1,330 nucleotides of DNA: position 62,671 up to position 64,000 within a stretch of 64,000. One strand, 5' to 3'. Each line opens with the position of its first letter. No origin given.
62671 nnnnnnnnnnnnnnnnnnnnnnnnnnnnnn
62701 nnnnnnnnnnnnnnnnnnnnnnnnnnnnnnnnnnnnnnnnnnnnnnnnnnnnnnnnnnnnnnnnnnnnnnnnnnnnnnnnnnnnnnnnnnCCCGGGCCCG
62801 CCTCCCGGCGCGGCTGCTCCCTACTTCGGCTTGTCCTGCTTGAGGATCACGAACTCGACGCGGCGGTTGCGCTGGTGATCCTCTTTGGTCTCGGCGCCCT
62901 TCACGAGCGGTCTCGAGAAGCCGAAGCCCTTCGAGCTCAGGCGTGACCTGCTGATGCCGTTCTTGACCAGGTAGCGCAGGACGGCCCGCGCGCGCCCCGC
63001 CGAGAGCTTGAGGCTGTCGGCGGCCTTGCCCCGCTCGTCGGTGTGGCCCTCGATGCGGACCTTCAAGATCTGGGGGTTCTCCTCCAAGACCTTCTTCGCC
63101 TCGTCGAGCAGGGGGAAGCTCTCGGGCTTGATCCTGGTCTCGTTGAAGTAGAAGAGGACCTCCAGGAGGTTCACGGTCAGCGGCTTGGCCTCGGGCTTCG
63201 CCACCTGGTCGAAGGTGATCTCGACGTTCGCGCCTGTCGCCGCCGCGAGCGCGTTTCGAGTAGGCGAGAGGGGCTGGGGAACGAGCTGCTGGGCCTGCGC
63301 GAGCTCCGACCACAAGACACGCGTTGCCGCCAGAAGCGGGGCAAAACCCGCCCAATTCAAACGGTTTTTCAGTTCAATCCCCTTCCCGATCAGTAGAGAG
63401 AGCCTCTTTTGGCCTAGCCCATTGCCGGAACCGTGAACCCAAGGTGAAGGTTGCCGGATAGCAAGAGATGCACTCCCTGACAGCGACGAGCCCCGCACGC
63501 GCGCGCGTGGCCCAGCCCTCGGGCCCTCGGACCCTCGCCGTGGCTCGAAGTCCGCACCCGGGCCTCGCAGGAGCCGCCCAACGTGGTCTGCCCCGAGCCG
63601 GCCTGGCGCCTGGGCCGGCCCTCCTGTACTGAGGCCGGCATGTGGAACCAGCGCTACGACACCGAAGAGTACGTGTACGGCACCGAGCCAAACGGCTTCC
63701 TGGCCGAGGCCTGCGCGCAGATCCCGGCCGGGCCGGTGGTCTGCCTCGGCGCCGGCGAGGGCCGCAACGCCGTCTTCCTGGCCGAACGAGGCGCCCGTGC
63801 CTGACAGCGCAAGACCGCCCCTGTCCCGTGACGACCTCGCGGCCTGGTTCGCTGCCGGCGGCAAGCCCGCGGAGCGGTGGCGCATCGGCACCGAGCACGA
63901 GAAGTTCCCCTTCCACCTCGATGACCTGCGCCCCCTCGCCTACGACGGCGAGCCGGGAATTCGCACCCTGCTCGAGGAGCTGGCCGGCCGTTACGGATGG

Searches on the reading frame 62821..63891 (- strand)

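Call 75: search_protein_families(library=pfam, proteins=[window:62821-63891:-], max_evalue=0.001)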
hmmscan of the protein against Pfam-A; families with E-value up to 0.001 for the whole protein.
window:62821-63891:- (356 aa): 1 family
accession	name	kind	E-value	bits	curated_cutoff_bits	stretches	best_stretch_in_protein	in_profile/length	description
PF00691.25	OmpA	-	2.1e-19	70.1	27.2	1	246-343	1-98/98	OmpA family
